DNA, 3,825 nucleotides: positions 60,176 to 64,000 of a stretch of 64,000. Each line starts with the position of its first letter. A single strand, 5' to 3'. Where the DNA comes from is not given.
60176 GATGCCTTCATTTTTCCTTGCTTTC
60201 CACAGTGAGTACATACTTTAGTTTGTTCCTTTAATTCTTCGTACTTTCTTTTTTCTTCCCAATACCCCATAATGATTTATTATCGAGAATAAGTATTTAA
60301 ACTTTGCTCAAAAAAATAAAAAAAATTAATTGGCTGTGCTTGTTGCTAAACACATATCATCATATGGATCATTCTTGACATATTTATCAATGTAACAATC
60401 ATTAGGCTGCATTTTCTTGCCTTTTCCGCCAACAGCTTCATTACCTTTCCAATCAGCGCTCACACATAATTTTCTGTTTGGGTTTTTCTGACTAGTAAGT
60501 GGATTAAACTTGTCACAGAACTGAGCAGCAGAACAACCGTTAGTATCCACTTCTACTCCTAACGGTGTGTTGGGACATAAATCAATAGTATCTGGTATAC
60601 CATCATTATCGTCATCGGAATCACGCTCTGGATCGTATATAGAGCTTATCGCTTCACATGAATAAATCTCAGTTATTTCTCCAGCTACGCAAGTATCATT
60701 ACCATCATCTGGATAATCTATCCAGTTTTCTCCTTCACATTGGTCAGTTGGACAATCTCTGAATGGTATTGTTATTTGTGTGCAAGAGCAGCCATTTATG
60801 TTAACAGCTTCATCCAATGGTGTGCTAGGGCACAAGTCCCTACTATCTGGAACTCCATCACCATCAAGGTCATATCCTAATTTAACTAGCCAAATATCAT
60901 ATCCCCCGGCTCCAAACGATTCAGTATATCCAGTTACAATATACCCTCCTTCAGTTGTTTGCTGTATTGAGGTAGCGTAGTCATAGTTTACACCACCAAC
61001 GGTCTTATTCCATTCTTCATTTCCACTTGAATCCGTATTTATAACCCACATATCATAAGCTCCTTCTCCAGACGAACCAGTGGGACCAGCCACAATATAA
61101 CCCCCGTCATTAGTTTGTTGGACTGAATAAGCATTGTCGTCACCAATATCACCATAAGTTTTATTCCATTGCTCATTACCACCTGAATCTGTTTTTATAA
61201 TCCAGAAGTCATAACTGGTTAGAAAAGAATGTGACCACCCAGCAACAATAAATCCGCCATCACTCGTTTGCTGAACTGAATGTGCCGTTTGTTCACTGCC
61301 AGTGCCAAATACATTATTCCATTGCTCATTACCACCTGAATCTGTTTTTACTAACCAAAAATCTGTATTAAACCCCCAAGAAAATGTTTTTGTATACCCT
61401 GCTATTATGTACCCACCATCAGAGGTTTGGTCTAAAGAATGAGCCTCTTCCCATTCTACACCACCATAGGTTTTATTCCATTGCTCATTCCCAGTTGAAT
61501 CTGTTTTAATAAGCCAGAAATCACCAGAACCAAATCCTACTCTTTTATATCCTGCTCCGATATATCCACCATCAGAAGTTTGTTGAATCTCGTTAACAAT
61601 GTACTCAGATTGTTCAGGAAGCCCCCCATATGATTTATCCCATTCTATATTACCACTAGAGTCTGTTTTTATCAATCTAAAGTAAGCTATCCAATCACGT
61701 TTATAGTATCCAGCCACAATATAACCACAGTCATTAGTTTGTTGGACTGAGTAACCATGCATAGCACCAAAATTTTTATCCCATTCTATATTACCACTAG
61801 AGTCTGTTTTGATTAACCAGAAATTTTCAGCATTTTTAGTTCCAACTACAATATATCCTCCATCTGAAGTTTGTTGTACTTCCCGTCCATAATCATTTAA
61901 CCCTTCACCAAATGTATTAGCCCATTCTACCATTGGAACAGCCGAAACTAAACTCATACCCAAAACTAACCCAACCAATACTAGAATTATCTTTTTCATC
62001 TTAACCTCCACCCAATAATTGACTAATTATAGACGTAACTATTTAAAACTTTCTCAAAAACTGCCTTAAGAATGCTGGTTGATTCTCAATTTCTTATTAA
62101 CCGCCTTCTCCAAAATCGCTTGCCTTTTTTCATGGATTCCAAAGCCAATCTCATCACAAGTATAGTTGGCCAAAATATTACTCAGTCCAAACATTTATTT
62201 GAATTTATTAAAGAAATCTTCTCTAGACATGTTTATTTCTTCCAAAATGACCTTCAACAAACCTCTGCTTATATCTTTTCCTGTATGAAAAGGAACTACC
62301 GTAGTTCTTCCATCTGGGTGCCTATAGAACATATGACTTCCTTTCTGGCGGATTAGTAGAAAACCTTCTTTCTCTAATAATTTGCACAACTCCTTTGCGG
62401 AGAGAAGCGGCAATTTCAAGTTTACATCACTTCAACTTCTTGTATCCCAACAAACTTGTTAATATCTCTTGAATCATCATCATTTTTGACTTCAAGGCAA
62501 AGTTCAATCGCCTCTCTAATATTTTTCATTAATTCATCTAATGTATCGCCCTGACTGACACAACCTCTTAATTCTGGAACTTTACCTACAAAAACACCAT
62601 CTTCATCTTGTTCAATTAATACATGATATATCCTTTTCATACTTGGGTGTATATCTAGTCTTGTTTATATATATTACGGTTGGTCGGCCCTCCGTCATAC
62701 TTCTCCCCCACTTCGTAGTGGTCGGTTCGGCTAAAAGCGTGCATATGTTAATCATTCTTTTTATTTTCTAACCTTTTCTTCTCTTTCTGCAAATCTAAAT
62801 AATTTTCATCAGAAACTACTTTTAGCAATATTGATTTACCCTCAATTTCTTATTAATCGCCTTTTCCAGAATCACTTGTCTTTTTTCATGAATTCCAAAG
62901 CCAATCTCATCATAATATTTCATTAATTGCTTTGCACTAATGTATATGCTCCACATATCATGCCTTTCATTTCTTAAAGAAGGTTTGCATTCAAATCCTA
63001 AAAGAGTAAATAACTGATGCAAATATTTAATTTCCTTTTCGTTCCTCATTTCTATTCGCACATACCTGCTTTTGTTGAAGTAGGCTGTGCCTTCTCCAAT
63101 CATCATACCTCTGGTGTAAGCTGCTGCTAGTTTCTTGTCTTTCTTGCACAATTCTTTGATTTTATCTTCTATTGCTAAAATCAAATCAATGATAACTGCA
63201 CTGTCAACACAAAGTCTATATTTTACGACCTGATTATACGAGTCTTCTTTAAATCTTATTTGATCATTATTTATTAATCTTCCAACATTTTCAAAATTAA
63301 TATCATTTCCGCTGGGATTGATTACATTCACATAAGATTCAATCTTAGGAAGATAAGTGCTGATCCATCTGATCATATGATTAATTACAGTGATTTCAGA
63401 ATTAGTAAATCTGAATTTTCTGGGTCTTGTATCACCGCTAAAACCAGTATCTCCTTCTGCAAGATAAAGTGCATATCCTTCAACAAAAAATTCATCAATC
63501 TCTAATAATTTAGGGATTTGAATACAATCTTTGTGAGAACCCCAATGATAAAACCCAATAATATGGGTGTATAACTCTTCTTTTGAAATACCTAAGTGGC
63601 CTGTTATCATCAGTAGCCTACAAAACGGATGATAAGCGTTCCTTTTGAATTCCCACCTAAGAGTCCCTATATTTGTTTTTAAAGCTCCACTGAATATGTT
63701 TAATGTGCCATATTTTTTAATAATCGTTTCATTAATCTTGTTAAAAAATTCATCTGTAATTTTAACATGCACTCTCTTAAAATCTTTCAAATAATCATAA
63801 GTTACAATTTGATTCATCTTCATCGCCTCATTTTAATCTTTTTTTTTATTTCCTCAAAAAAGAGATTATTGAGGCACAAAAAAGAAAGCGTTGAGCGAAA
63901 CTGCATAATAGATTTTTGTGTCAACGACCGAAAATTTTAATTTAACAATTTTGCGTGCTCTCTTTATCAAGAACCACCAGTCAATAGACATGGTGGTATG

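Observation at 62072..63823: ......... homing endonuclease with a truncated duplicate of its 3' end, HicAB sandwiched between the copies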

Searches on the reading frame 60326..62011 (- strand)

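Call 4: search_protein_families(library=pfam, proteins=[window:60326-62011:-], max_evalue=1)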
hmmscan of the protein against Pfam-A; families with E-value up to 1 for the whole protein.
window:60326-62011:- (561 aa): 5 families
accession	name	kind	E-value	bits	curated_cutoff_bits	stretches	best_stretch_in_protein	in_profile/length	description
PF02412.23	TSP_3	-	0.00016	21.8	25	2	464-483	13-32/36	Thrombospondin type 3 repeat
PF07867.16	DUF1654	-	0.088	13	27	0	220-261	27-67/70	Protein of unknown function (DUF1654)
PF03946.19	Ribosomal_L11_N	-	0.26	11.5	32.9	1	480-510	12-42/58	Ribosomal protein L11, N-terminal domain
PF19077.6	Big_13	-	0.33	11.9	27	1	290-336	49-94/102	Bacterial Ig-like domain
PF09837.15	DUF2064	-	0.44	10.8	25.8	0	47-66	94-112/120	Uncharacterized protein conserved in bacteria (DUF2064)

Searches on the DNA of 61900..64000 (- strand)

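Call 51: search_rna_families(source=window, start=61900, end=64000, threshold=evalue, max_evalue=1)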
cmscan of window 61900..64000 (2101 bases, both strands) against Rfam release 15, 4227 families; matches with E-value up to 1: 0.
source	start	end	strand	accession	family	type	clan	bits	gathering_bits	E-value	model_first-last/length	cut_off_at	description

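Call 79: build_rna_model(alignment_id=A3)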
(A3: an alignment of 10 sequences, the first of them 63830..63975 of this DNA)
Model R1 built from alignment A3 (10 sequences, 174 columns); structure: RNAalifold consensus.
model positions 144; base pairs 38; branch points 1; effective number of sequences 1.95; information 0.591 bits per position. Calibrated on 0.2 Mb of random sequence (short: E-values are rough).
structure used (alignment columns):
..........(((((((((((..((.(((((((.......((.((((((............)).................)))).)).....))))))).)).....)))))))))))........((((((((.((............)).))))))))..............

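Call 80: search_with_rna_model(model_id=R1, sources=[window, L002, L003, L004, L005, L006, L007, L008, L009, L010, L011, L012, L013, L014, L015, L016, L017, L018, L019, L020, L021, L022, L023, L024, L025, L026, L027, L028, L029, L030, L031, L032, L033, L034, L035, L036, L037, L038, L039, L043, L044, L047, L048, L049, L050, L051, L054, L055, L056, L057, L058, L059, L066, L067, L068, L069, L070, L071, L072, L074, L075, L076, L077, L081, L083, L084, L086, L087, L088, L089, L090, L091, L092, L093], max_evalue=0.01, make_alignment=true)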
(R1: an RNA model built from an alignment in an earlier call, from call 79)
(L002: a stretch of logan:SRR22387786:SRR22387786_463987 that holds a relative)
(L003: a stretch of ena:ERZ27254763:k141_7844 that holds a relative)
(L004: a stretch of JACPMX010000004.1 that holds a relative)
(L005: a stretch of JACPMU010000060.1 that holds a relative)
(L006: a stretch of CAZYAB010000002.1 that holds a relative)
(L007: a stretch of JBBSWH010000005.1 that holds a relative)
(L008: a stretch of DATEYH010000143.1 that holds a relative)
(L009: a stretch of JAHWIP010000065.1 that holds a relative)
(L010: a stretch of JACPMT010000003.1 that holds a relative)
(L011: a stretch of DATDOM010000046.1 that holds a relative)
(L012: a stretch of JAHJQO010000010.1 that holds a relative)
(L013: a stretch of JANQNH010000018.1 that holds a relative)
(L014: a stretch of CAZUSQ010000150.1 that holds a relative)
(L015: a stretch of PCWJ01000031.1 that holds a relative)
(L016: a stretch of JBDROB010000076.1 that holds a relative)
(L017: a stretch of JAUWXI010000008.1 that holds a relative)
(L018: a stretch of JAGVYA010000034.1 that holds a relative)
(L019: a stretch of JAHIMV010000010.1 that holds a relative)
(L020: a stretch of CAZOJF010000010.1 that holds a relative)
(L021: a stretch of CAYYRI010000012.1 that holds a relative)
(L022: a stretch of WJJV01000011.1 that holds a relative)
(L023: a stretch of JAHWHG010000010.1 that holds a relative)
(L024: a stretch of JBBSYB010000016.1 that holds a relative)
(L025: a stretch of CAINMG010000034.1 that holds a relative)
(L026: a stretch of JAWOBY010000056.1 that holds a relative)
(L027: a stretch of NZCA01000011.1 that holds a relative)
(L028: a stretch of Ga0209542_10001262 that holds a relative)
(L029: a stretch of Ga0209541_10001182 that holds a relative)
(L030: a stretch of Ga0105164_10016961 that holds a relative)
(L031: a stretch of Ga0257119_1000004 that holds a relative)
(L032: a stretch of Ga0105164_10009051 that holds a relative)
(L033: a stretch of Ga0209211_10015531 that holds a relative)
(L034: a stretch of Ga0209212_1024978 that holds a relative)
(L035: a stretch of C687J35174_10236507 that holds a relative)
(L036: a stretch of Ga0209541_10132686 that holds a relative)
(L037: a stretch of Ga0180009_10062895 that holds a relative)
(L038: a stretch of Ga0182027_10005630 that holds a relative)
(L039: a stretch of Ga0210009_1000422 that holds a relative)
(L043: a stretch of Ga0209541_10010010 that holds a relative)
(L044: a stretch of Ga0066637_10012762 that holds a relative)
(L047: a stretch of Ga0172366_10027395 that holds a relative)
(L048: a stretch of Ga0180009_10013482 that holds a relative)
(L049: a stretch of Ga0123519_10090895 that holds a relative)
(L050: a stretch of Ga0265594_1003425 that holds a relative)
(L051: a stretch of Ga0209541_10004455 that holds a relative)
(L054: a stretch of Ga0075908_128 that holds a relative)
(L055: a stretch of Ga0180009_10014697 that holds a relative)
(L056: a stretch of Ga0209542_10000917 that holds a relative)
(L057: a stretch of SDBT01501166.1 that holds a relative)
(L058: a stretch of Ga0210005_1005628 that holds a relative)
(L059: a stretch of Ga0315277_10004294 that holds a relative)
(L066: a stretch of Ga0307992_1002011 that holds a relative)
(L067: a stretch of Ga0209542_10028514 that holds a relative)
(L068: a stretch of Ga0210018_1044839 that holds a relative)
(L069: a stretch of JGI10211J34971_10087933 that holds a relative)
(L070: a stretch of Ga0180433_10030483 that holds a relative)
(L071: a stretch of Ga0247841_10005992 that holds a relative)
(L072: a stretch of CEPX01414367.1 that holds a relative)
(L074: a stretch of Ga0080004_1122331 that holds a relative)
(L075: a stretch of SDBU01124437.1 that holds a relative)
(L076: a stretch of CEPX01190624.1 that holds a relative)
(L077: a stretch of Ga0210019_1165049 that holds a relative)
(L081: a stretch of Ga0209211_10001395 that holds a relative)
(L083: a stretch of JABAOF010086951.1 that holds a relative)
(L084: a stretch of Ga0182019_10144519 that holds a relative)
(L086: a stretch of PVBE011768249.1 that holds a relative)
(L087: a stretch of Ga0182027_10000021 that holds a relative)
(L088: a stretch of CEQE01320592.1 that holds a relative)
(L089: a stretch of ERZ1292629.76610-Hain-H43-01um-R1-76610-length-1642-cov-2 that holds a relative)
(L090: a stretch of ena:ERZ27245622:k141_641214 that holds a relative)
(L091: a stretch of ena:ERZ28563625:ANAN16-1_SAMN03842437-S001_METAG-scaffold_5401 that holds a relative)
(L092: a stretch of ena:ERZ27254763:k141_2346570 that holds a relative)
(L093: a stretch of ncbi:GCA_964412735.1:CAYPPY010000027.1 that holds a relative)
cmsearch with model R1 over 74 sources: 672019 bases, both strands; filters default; matches with E-value up to 0.01: 20.
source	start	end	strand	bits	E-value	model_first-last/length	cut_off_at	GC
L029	7861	8002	+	154.3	8.4e-29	1-144/144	no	0.33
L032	4382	4528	+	149.9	6.9e-28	1-144/144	no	0.3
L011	5857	6002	+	146.1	4.2e-27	1-144/144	no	0.34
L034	1006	1150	+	144.8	8e-27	1-144/144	no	0.32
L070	3490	3633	+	142.5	2.4e-26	1-144/144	no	0.35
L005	1380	1519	+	134.4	1.2e-24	1-144/144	no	0.35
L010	5859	6002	+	132.2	3.3e-24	1-144/144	no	0.4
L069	655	799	+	129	1.6e-23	1-144/144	no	0.39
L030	2743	2904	+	127.7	2.9e-23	1-144/144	no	0.31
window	63832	63975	-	115.3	1.1e-20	1-144/144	no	0.3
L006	5857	5992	+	78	6.6e-13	1-144/144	no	0.32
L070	3466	3594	-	43.1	1.3e-05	1-144/144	no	0.34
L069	630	760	-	41.8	2.4e-05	1-144/144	no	0.32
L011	5823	5963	-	40.2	5.1e-05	1-144/144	no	0.3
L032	4345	4487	-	35.5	0.00048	1-144/144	no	0.33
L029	7826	7965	-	33.7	0.0011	1-144/144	no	0.33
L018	5924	5971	+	32.1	0.0025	27-76/144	no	0.31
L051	5054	5101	+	32.1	0.0025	27-76/144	no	0.31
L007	5911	6030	+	30.8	0.0046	1-144/144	no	0.32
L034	1000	1111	-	30.3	0.0059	1-144/144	no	0.36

Alignment A4: 20 matches aligned to the model, 187 columns, each read 5' to 3' on its own strand. Consensus structure (alignment columns), stored with it:
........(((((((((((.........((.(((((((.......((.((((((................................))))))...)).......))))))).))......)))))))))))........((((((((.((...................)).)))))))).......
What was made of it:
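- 63832..63975 (-): Conserved structured non-coding leader between the (off-window) ppsA and the endonuclease gene. It forms a long hairpin of about 108 nt plus a second hairpin just before the start codon. Covariance model R1 scores 115 bits here, hits 11 other endonuclease loci with full-length forward-strand matches of 78 bits or more, and hits no endonuclease-less ppsA locus (call 80).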

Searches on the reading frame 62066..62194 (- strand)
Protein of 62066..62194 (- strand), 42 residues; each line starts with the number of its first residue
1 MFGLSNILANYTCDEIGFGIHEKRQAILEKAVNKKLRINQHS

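Call 4: search_protein_families(library=pfam, proteins=[window:62066-62194:-], max_evalue=1)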
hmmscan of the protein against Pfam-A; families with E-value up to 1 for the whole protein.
window:62066-62194:- (42 aa): 0 families
